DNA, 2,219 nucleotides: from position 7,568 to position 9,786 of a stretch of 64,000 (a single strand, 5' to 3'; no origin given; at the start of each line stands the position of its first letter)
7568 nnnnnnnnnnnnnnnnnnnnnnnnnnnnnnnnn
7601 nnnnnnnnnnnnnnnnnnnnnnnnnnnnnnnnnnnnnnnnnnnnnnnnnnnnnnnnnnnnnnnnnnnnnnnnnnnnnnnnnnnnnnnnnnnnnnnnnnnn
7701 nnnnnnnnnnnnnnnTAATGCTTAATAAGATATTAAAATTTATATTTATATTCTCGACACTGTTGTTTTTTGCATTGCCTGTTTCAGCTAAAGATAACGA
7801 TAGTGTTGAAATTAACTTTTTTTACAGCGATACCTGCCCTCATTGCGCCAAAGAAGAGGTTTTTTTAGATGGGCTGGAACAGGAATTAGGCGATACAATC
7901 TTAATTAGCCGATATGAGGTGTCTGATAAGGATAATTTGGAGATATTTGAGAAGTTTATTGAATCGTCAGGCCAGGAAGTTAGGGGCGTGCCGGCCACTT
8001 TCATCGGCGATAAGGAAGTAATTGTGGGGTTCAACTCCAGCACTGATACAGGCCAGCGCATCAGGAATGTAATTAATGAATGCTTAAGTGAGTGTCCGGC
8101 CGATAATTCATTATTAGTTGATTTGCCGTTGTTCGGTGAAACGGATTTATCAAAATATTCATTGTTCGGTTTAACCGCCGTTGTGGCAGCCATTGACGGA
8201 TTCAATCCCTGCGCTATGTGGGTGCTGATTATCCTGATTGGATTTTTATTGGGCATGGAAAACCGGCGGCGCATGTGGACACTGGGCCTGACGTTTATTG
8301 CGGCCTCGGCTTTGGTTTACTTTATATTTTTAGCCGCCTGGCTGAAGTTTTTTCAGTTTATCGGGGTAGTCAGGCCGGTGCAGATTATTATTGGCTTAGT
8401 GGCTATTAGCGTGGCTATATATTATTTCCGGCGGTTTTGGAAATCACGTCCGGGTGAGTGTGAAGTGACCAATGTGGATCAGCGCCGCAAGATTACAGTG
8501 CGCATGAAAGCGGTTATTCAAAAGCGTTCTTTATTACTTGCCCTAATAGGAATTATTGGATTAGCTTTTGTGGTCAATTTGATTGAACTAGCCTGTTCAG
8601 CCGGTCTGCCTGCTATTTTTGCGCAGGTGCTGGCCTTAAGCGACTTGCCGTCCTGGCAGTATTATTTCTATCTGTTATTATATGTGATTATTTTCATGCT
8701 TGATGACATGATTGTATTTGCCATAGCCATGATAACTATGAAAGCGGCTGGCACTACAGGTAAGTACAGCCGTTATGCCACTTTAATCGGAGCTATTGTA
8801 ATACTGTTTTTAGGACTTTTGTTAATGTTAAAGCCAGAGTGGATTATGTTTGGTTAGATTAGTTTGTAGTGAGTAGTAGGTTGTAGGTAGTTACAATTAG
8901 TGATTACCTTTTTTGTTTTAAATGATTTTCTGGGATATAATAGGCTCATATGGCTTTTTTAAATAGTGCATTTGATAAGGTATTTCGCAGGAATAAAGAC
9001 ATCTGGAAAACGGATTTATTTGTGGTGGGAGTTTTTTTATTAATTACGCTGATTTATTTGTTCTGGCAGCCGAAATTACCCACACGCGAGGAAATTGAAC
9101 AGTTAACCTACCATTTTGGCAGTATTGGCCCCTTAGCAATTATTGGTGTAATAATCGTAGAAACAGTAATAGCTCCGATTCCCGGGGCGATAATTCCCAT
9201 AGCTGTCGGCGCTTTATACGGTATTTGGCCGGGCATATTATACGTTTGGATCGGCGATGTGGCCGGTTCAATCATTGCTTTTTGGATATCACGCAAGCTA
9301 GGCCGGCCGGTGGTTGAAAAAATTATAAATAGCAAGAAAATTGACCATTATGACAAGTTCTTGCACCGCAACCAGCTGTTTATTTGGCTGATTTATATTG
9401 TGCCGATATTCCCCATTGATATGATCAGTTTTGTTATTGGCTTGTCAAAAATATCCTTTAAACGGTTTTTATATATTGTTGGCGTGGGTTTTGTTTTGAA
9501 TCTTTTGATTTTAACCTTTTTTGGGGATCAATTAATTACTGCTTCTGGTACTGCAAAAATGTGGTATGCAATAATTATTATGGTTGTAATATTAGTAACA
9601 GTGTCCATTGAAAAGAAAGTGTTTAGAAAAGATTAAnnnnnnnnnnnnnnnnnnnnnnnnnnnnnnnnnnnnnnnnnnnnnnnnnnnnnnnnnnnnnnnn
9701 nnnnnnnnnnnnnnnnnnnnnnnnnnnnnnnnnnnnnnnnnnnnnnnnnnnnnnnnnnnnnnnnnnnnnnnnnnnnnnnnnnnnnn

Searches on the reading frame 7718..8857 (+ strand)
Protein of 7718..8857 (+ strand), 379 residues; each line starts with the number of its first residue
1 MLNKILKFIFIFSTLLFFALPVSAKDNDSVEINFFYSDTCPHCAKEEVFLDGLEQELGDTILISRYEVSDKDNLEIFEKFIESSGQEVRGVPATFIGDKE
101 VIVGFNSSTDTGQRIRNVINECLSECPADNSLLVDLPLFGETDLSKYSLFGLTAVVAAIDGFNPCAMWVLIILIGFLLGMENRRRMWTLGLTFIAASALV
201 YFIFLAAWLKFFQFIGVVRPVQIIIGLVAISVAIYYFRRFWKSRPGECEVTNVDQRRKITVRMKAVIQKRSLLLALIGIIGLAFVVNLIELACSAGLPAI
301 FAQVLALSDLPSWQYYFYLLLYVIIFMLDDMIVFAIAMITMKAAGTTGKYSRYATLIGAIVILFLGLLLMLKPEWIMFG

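Call 5: search_protein_families(library=pfam, proteins=[window:7718-8857:+], max_evalue=0.1)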
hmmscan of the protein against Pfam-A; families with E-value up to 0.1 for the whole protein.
window:7718-8857:+ (379 aa): 3 families
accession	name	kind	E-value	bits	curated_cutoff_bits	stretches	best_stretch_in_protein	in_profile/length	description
PF13098.12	Thioredoxin_2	-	0.0071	17.1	27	1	29-108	6-97/104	Thioredoxin-like domain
PF00462.30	Glutaredoxin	-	0.021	15.5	22.9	1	35-100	4-59/60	Glutaredoxin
PF13192.12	Thioredoxin_3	-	0.096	13.2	24.8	0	39-109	9-68/76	Thioredoxin domain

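Call 73: search_protein_families(library=ncbifam, proteins=[window:7718-8854:+], max_evalue=0.01)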
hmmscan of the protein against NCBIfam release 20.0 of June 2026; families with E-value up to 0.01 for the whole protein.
window:7718-8854:+ (379 aa): 1 family
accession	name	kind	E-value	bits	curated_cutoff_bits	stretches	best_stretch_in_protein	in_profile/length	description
TIGR00411.1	redox_disulf_1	equivalog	3.6e-06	26.9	92.75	1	30-117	1-80/82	MJ0307 family thioredoxin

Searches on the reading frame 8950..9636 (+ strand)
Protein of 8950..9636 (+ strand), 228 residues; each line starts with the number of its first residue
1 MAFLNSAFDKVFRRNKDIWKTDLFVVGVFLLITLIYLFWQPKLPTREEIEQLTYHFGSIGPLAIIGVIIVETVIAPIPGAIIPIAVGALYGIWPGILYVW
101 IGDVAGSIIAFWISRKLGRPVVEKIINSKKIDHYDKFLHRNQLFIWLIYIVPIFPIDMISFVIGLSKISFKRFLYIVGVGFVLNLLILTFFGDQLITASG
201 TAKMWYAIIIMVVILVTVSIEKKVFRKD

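Call 5: search_protein_families(library=pfam, proteins=[window:8950-9636:+], max_evalue=0.1)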
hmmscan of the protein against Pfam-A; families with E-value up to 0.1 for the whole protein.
window:8950-9636:+ (228 aa): 2 families
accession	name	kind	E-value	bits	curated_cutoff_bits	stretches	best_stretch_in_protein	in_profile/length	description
PF09335.16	VTT_dom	-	1.3e-25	90.7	33.9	1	77-194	1-123/123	VTT domain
PF13886.12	TM7S3_TM198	-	0.03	14.4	29.2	1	171-221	76-128/199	TM7S3/TM198-like domain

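Call 73: search_protein_families(library=ncbifam, proteins=[window:8950-9633:+], max_evalue=0.01)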
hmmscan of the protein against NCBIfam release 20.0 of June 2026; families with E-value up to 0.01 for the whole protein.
window:8950-9633:+ (228 aa): 1 family
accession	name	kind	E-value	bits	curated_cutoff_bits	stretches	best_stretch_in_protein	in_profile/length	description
NF052604.1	UndecprPTUtpABac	equivalog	0.0036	17.4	250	1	65-218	26-184/198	undecaprenyl phosphate transporter UptA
